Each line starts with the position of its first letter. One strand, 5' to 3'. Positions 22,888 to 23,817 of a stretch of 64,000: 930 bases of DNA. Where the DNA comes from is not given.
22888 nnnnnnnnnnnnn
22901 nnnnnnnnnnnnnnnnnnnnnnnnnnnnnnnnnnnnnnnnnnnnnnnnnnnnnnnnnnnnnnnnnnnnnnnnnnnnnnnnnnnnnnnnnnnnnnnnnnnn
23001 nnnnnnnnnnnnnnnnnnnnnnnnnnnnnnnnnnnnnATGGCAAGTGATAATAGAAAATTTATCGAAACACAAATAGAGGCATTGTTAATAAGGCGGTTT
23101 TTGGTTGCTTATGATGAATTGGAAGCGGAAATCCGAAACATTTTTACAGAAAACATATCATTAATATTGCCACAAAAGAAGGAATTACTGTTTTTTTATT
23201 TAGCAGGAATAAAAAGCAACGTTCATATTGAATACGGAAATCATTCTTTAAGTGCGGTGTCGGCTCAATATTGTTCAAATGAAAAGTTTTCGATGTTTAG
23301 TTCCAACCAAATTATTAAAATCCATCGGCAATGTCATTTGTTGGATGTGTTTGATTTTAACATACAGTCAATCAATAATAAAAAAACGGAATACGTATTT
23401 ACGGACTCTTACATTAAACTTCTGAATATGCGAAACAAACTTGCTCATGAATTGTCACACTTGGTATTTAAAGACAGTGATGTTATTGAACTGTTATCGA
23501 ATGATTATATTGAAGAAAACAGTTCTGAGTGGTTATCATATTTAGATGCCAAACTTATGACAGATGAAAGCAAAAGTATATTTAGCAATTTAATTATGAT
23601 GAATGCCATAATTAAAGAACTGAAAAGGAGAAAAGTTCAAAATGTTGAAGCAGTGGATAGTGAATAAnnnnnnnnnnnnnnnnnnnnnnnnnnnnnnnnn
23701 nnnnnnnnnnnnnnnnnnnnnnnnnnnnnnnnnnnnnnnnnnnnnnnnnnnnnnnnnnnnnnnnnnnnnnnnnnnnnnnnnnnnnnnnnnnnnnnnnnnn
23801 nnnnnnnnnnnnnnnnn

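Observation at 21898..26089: Tight three-gene operon DUF262 - HEPN-motif protein - single-chain MmeI-like Type IIG RM enzyme: candidate composite defence system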

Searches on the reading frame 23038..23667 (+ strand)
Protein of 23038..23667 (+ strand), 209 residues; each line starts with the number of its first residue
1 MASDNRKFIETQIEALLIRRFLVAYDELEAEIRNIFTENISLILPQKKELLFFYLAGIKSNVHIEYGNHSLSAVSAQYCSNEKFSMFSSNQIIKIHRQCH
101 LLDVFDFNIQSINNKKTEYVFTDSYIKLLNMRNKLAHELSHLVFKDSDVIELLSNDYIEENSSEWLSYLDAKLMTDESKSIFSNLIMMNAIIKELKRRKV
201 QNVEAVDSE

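Call 3: search_protein_families(library=pfam, proteins=[window:23038-23667:+], max_evalue=0.1)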
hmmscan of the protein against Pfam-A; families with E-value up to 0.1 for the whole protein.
window:23038-23667:+ (209 aa): 1 family
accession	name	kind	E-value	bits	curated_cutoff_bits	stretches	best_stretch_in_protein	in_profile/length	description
PF06114.19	Peptidase_M78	-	0.086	13.1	22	0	115-154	26-63/123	IrrE N-terminal-like domain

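Call 4: search_protein_families(library=padloc, proteins=[window:23038-23667:+], max_evalue=0.1)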
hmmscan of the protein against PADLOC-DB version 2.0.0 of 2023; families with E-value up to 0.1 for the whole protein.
window:23038-23667:+ (209 aa): 0 families

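Call 5: search_protein_families(library=ncbifam, proteins=[window:23038-23667:+], max_evalue=0.1)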
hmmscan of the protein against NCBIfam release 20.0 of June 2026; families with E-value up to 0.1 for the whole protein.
window:23038-23667:+ (209 aa): 0 families

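Call 8: find_homologous_proteins(query=window:23038-23664:+, max_evalue=0.001)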
Query window:23038-23664:+ (209 aa): 29 proteins with E <= 0.001 among 323 candidates.
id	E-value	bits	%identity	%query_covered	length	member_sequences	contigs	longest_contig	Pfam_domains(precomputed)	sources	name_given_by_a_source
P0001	2.4e-116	404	92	100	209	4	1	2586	-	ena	-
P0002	8.7e-115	399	90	100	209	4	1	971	-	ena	-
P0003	6.7e-71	256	64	95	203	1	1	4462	-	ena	-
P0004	8.5e-71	256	65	93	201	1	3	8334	-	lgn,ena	-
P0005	1.1e-68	249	62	95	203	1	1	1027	-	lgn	-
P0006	2.0e-67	245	58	96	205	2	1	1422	-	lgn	-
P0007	2.1e-66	241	58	96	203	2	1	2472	-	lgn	-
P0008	2.5e-65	238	61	95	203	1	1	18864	-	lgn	-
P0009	6.1e-64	233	56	97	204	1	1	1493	-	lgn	-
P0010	3.9e-63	231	56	97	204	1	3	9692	-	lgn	-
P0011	7.2e-62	227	55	97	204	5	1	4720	-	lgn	-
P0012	1.4e-61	226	54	97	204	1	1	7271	-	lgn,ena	-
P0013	8.5e-61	223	53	97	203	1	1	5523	-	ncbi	-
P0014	2.8e-59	218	53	96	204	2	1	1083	-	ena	-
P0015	4.1e-59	218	52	96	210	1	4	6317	-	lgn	-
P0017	6.6e-58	214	52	100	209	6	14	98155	-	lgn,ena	-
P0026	2.6e-31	127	40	91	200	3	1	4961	-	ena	-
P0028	1.7e-23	101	37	91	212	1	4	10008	-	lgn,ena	-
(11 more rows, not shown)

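Call 16: find_encoding_contigs(protein=P0017, flank=8000, max_places=4)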
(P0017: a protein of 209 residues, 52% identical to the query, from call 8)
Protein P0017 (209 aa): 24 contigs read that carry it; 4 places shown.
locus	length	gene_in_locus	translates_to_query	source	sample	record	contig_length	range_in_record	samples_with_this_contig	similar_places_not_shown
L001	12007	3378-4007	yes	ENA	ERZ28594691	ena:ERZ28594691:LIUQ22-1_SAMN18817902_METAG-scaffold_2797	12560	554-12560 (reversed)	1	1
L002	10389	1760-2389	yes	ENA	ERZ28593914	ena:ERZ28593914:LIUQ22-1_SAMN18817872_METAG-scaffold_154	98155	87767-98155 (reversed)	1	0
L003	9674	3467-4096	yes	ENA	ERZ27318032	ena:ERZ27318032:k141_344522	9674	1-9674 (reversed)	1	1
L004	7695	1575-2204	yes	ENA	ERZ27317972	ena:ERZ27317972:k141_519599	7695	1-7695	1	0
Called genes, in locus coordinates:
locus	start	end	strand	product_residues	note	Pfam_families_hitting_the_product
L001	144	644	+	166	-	-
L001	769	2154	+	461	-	PF01637:ATPase_2, PF13191:AAA_16, PF13173:AAA_14, PF03008:DUF234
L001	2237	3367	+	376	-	PF03235:GmrSD_N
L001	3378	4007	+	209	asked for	-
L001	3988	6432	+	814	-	PF13588:HSDR_N_2, PF07669:Eco57I (faint), PF02384:N6_Mtase, PF01170:UPF0020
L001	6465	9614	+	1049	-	PF09565:RE_NgoFVII (weak), PF13091:PLDc_2, PF04851:ResIII, PF00271:Helicase_C, PF11907:DUF3427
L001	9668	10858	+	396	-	-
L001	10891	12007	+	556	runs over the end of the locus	?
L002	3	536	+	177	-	?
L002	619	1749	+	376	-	PF03235:GmrSD_N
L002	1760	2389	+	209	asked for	-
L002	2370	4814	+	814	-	PF13588:HSDR_N_2, PF07669:Eco57I (faint), PF02384:N6_Mtase, PF01170:UPF0020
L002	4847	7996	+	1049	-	PF09565:RE_NgoFVII (weak), PF13091:PLDc_2, PF04851:ResIII, PF00271:Helicase_C, PF11907:DUF3427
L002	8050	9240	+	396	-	-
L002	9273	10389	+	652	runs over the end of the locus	PF25164:CoiA_N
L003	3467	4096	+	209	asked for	-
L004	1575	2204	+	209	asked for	-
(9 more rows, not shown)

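Call 17: find_encoding_contigs(protein=P0028, flank=8000, max_places=3)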
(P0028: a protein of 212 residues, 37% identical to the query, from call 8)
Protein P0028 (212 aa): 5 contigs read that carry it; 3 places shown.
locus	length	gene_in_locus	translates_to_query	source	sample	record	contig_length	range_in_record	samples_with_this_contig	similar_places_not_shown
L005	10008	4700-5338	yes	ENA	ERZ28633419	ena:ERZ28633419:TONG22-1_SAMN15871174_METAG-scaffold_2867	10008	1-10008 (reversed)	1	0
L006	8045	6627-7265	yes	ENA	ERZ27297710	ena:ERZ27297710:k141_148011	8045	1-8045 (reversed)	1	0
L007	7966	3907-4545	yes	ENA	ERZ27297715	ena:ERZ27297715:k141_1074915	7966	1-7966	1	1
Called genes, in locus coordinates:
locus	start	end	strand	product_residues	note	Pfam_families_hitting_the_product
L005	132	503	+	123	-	PF14198:TnpV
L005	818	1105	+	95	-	PF13545:HTH_Crp_2 (weak), PF08279:HTH_11 (weak), PF14947:HTH_45 (weak)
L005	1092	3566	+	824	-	PF02384:N6_Mtase, PF01420:Methylase_S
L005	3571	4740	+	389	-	PF03235:GmrSD_N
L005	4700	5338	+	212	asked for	-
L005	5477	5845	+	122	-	PF04237:YjbR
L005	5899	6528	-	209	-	PF00717:Peptidase_S24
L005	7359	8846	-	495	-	PF16289:PIN_12 (weak), PF18476:PIN_8, PF16289:PIN_12 (weak)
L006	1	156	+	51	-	?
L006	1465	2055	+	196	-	-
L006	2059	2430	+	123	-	PF14198:TnpV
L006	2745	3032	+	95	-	PF13545:HTH_Crp_2 (weak), PF08279:HTH_11 (weak), PF14947:HTH_45 (weak)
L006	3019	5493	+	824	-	PF02384:N6_Mtase, PF01420:Methylase_S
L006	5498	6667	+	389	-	PF03235:GmrSD_N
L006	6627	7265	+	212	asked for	-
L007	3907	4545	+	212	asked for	-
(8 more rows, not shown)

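Call 18: find_encoding_contigs(protein=P0026, flank=8000, max_places=3)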
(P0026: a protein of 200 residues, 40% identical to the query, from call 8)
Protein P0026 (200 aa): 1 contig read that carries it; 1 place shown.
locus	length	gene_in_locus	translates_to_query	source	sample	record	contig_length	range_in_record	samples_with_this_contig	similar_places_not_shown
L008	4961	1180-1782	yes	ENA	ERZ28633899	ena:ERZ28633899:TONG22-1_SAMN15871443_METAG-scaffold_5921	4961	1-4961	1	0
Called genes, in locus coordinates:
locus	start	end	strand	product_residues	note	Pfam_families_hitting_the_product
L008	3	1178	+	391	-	?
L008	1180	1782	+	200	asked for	-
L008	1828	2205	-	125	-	PF14198:TnpV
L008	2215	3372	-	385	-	PF01076:Mob_Pre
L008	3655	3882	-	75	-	-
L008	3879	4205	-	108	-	PF21983:NikA-like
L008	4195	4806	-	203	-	PF00589:Phage_integrase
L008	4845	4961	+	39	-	?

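Call 19: find_encoding_contigs(protein=P0008, flank=8000, max_places=2)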
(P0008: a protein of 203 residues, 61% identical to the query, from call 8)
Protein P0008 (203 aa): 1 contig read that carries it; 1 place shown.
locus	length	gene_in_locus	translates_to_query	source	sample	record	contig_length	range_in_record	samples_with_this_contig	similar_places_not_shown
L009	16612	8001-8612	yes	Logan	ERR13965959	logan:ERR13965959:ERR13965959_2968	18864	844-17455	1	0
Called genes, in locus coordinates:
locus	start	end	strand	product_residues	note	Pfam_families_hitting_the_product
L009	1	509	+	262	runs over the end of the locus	PF02463:SMC_N, PF00005:ABC_tran, PF13304:AAA_21 (faint)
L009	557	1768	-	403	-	PF07454:SpoIIP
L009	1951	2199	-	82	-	PF07875:Coat_F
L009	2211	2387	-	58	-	-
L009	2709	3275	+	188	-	PF13424:TPR_12 (faint)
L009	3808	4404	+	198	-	PF12728:HTH_17 (weak)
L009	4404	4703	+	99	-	PF20648:DUF6809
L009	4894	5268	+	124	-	PF14198:TnpV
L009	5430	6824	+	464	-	PF01637:ATPase_2, PF13191:AAA_16 (weak), PF13173:AAA_14, PF03008:DUF234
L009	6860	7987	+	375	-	PF03235:GmrSD_N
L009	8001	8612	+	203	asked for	-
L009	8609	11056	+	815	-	PF13588:HSDR_N_2 (weak), PF02384:N6_Mtase, PF07669:Eco57I (weak), PF01170:UPF0020 (weak)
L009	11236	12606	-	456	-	-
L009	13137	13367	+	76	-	PF12728:HTH_17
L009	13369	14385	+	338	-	PF13481:AAA_25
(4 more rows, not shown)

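Call 24: predict_structure(alignment_id=A1)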
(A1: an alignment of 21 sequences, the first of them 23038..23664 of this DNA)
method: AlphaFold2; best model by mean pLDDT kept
length: 209 residues; sequences in the alignment: 21
mean_pLDDT: 88.1   pTM: 0.82
mean pLDDT of the five models: 88.1, 85.8, 85.3, 84.4, 83.9
residues with pLDDT >= 90: 137; 70-90: 50; 50-70: 20; < 50: 2
segments of 3 or more residues with pLDDT < 50: none
pLDDT, mean of each block of 10 residues (from residue 1): 77 93 97 94 91 84 72 72 90 94 94 95 97 84 91 93 86 93 97 92 58
secondary structure, 60 per line:
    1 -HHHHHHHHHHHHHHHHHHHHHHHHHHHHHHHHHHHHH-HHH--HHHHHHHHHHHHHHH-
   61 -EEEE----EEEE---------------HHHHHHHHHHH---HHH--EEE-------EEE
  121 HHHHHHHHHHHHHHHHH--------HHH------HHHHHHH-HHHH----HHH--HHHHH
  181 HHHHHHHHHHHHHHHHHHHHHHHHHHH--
elements in order: H2-38 H45-59 E62-65 E70-73 H89-99 E108-110 E118-120 H121-137 H155-161 H163-166 H176-207

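Call 26: search_protein_representatives(alignment_id=A1)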
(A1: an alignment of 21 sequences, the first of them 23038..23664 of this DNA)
Query: 21 sequences, 204 profile positions. Proteins with E-value up to 0.001 (for the whole library): 150; up to 1e-10: 129; up to 1e-30: 68. The best 150 are listed.
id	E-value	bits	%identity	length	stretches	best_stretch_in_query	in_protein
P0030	1.9e-68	246.3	-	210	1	2-199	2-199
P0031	1.4e-67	243.5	-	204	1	4-200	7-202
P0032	3.9e-63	229.0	-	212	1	4-196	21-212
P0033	4.2e-60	219.1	-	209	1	3-202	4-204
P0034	6.4e-56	205.4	-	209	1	3-198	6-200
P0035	3.3e-54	199.8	-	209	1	4-200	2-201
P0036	3.8e-53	196.4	-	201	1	4-198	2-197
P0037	5.4e-53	195.9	-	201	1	1-196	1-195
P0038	7.8e-53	195.3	-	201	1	2-199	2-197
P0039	1.0e-51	191.7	-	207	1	4-196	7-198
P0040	2.6e-51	190.4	-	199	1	10-196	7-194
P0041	9.1e-51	188.6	-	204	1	1-198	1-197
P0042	1.6e-50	187.7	-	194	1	4-195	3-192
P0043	1.7e-50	187.7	-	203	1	4-200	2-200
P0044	5.4e-49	182.8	-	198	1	4-197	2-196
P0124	1.0e-21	93.7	-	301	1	12-201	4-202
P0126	6.0e-21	91.2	-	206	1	4-201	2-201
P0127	6.9e-21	91.0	-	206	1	5-197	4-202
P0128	3.0e-19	85.7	-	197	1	16-199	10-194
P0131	1.1e-18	83.8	-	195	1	14-196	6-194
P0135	1.8e-17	79.8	-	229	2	43-201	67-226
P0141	8.5e-16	74.4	-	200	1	7-194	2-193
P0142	3.3e-15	72.5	-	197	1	17-200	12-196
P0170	7.6e-06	41.9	-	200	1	13-190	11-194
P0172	8.2e-06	41.8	-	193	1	14-190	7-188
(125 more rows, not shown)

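Call 29: search_protein_families(library=pfam, alignment_id=A2, max_evalue=1)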
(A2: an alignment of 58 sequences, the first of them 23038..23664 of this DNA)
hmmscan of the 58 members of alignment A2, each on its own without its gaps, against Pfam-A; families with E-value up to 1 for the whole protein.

A. member 1, window:23038-23664:+ (209 aa): 1 family
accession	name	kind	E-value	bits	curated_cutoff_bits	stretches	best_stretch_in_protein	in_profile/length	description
PF06114.19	Peptidase_M78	-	0.086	13.1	22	1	115-154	26-63/123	IrrE N-terminal-like domain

B. families by the number of members that match (of 58 scanned): 54 families (the first 25 are shown)
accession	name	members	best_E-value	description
PF01934.22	HepT-like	5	4.8e-06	Ribonuclease HepT-like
PF18735.6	HEPN_RiboL-PSP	4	4.4e-05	RiboL-PSP-HEPN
PF18737.6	HEPN_MAE_28990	4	0.0026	MAE_28990/MAE_18760-like HEPN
PF13643.11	DUF4145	4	0.016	Domain of unknown function (DUF4145)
PF18731.6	HEPN_Swt1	3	0.032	Swt1-like HEPN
PF07751.16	Abi_2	2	0.014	Abi-like protein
PF18739.6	HEPN_Apea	2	0.092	Apea-like HEPN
PF05068.17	MtlR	1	0.00026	Mannitol repressor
PF14367.12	DUF4411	1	0.00055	Domain of unknown function (DUF4411)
PF17047.11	SMP_LBD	1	0.00084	Synaptotagmin-like mitochondrial-lipid-binding domain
PF10969.13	DUF2771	1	0.00085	Protein of unknown function (DUF2771)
PF12659.13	Stn1_C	1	0.0074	Telomere capping C-terminal wHTH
PF22175.2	Ogg-HhH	1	0.0091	8-oxoguanine DNA glycosylase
PF17544.7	DUF5460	1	0.011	Family of unknown function (DUF5460)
PF25179.1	LMF1_C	1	0.013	Lipase maturation factor C-terminal domain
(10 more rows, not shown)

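Call 30: search_protein_families(library=padloc, alignment_id=A2, max_evalue=1)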
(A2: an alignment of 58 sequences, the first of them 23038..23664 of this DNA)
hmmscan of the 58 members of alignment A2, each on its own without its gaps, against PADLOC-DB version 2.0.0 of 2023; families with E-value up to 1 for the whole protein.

A. member 1, window:23038-23664:+ (209 aa): 0 families

B. families by the number of members that match (of 58 scanned): 9 families
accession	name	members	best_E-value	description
PDLC03363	MTase_II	1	0.0022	Type II methyltransferase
PDLC01844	CARF2--CARF_HEPN_CSX3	1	0.0045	-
PDLC01865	CARF3--CARF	1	0.0068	-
PDLC03029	MTase_I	1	0.0071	Type I methyltransferase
PDLC01805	CARF1--CARF_HEPN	1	0.0084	-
PDLC01974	CARF_m10--CARF_HEPN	1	0.0088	-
PDLC04300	PDC-M02B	1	0.011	-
PDLC01997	SAVED1--SAVED_HNH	1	0.011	-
PDLC02822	DpdC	1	0.016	DpdC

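Call 33: find_related_loci(query=A1, collection=genome_contigs, flank=8000)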
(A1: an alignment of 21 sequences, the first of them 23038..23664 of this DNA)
Query A1 (209 aa) in genome_contigs; peptide patterns used: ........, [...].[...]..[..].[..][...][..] (x = any residue, [..] = any of these).
213 stretches matched a pattern; 15 encode a relative of the query (tblastn E <= 1e-3); 15 distinct loci.
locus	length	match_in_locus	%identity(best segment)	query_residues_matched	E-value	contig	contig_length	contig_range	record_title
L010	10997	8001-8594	51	1-198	5e-61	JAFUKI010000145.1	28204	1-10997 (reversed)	MAG: Clostridia bacterium isolate RGIG4573 Roe_deer_Rectum-2__c553860, whole genome shotgun sequence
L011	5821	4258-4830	42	5-196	4e-38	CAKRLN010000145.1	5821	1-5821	MAG: uncultured Lachnospiraceae bacterium isolate REFINED_METABAT215_TOP10_CONTIGS_1500_ASSEMBLY_K77_MERGED__Hadza_MoBio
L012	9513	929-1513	38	1-196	4e-37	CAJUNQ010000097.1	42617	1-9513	MAG TPA_asm: uncultured Oscillospiraceae bacterium isolate MGBC162081 genome assembly, contig: MGBC162081.97, whole geno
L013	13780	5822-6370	41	12-195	7e-35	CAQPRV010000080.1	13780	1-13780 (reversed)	MAG TPA_asm: uncultured Clostridia bacterium isolate MGBC161478 genome assembly, contig: MGBC161478.80, whole genome sho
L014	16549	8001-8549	40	12-195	4e-34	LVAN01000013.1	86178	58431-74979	MAG: Clostridiales bacterium Firm_08 Firm_08_contig_3178, whole genome shotgun sequence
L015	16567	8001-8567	41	9-198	1e-31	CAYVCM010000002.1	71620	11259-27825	MAG TPA_asm: uncultured Clostridium sp. isolate SRP141132_co4_8 genome assembly, contig: NODE_173_length_71620_cov_154.7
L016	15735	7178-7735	39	9-195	3e-31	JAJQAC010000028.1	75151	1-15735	MAG: Clostridiales bacterium isolate BH.7_2 NODE_24_length_75151_cov_21.061188, whole genome shotgun sequence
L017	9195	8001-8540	36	14-195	5e-29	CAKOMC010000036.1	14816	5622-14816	MAG: uncultured Bacilli bacterium isolate REFINED_METABAT215_TOP10_CONTIGS_1500_ASSEMBLY_K77_MERGED__Hadza_PheChl_Fiber-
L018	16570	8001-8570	32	6-196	3e-26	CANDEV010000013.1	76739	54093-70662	MAG TPA_asm: uncultured Clostridia bacterium isolate ERR6760055_bin.29_metawrap_v1.3_MAG genome assembly, contig: ERZ128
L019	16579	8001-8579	32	4-195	1e-24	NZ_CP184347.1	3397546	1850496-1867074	Bacteroides pyogenes strain LC-305-2021 chromosome, complete genome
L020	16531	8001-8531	32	12-186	5e-24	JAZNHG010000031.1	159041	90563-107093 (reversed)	MAG: Bacteroidales bacterium isolate T1900044695_TS20190161.MAGScoT_cleanbin_000001 SGB_1770_k141_74613, whole genome sh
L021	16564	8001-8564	31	4-189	2e-22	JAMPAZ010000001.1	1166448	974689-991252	MAG: Muribaculum sp. isolate NALB_7813_2 Scaffold_#1__SCF_001__1164748_bp, whole genome shotgun sequence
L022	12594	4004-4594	30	4-198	2e-22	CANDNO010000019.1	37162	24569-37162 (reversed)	MAG TPA_asm: uncultured Muribaculaceae bacterium isolate ERR6760117_bin.50_metawrap_v1.3_MAG genome assembly, contig: ER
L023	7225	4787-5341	36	10-195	1e-21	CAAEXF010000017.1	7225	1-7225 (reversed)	MAG TPA_asm: Clostridiaceae bacterium, isolate HGM11636, WGS project CAAEXF010000000 data, contig: SRS000991_6_k119_1432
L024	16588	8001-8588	30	4-197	1e-20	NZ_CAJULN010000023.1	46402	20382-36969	MAG: uncultured Bacteroides sp. isolate MGBC140467, whole genome shotgun sequence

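Call 36: search_protein_families(library=pfam, proteins=[L014:3946-5772:+, L014:5750-6775:+, L017:3177-5366:+, L017:5371-6849:+, L013:2186-4639:+, L018:4261-6831:+, L020:4375-6816:+, L024:4400-6826:+, L019:4414-6843:+, L005:1092-3566:+], max_evalue=0.01)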
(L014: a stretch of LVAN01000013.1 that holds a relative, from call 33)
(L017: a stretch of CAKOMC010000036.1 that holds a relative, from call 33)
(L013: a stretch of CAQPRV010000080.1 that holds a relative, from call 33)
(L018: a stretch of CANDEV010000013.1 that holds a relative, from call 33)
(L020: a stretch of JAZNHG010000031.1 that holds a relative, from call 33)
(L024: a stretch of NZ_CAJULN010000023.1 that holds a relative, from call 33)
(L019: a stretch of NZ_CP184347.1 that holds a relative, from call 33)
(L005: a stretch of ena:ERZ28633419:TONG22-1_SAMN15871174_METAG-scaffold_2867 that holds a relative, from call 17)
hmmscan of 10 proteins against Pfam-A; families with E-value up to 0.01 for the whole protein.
L014:3946-5772:+ (608 aa): 5 families
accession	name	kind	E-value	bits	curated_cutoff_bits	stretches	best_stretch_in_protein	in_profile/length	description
PF02384.22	N6_Mtase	-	3.5e-34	119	20.4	1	272-539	15-275/311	N-6 DNA Methylase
PF01170.24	UPF0020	-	4.9e-06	26.8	22.3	1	292-401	19-137/197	RMKL-like, methyltransferase domain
PF20473.4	MmeI_Mtase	-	6e-05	22.8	27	1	302-361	20-85/259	MmeI, DNA-methyltransferase domain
PF24390.1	PRTase-CE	-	0.00049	20.5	27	1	219-337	23-136/253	PRTase-CE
PF07669.17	Eco57I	-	0.004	17.7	25.3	0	380-480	70-171/171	Eco57I restriction-modification methylase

L014:5750-6775:+ (341 aa): 1 family
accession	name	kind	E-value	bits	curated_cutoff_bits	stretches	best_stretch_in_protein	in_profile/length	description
PF01420.25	Methylase_S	-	1.5e-35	123.3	22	2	186-332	2-153/168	Type I restriction modification DNA specificity domain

L017:3177-5366:+ (729 aa): 4 families
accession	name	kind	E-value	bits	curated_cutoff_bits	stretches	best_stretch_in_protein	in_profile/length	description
PF02384.22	N6_Mtase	-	1.5e-28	100.5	20.4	1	384-674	8-261/311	N-6 DNA Methylase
PF07669.17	Eco57I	-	3.1e-18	66.9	25.3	1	452-624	1-171/171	Eco57I restriction-modification methylase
PF05175.20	MTS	-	0.00035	20.7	23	0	514-541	88-115/170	Methyltransferase small domain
PF01170.24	UPF0020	-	0.0029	17.8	22.3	0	519-544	112-141/197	RMKL-like, methyltransferase domain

L017:5371-6849:+ (492 aa): 0 families

L013:2186-4639:+ (817 aa): 4 families
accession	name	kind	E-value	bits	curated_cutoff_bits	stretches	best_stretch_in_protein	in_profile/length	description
PF02384.22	N6_Mtase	-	1.6e-33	116.8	20.4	1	303-584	2-287/311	N-6 DNA Methylase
PF01170.24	UPF0020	-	6.8e-05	23.1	22.3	1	339-492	21-185/197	RMKL-like, methyltransferase domain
PF20473.4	MmeI_Mtase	-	0.00013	21.7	27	1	349-406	22-85/259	MmeI, DNA-methyltransferase domain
PF07669.17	Eco57I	-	0.00024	21.7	25.3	1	437-508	99-170/171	Eco57I restriction-modification methylase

L018:4261-6831:+ (856 aa): 2 families
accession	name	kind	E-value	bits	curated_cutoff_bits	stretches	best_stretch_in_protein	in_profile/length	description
PF02384.22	N6_Mtase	-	2.3e-28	99.9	20.4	1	370-606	4-256/311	N-6 DNA Methylase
PF01420.25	Methylase_S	-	4.9e-10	40.3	22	1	704-847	4-154/168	Type I restriction modification DNA specificity domain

L020:4375-6816:+ (813 aa): 4 families
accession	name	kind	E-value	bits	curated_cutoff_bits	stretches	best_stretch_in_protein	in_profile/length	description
PF02384.22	N6_Mtase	-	3.4e-28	99.3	20.4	1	297-546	3-265/311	N-6 DNA Methylase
PF01420.25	Methylase_S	-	3.7e-14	53.7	22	1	640-805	1-154/168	Type I restriction modification DNA specificity domain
PF20473.4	MmeI_Mtase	-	0.0014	18.3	27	1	341-386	22-72/259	MmeI, DNA-methyltransferase domain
PF01170.24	UPF0020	-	0.0068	16.6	22.3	0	332-434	22-132/197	RMKL-like, methyltransferase domain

L024:4400-6826:+ (808 aa): 3 families
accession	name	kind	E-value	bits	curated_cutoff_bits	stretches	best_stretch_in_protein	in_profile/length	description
PF02384.22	N6_Mtase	-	1.3e-23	84.3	20.4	2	299-436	3-136/311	N-6 DNA Methylase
PF01420.25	Methylase_S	-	1.6e-16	61.4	22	1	636-800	2-154/168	Type I restriction modification DNA specificity domain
PF20473.4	MmeI_Mtase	-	0.0039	16.8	27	1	344-388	23-72/259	MmeI, DNA-methyltransferase domain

L019:4414-6843:+ (809 aa): 5 families
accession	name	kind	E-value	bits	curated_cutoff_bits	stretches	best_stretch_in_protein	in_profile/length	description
PF02384.22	N6_Mtase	-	6.1e-36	124.8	20.4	1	283-558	3-266/311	N-6 DNA Methylase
PF01170.24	UPF0020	-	6.1e-08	33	22.3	1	315-424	20-132/197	RMKL-like, methyltransferase domain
PF13588.12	HSDR_N_2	-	7.1e-08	33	25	1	21-128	2-103/110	Type I restriction enzyme R protein N terminus (HSDR_N)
PF07669.17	Eco57I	-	1.3e-07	32.4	25.3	1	399-499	69-164/171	Eco57I restriction-modification methylase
PF20473.4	MmeI_Mtase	-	0.0037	16.9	27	1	326-401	22-95/259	MmeI, DNA-methyltransferase domain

L005:1092-3566:+ (824 aa): 3 families
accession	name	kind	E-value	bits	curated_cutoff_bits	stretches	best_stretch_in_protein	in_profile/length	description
PF02384.22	N6_Mtase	-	5.6e-27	95.3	20.4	1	313-548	3-243/311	N-6 DNA Methylase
PF01420.25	Methylase_S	-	3.1e-09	37.7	22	1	656-783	2-138/168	Type I restriction modification DNA specificity domain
PF01135.25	PCMT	-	0.0044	17.3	20.3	1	341-413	59-127/210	Protein-L-isoaspartate(D-aspartate) O-methyltransferase (PCMT)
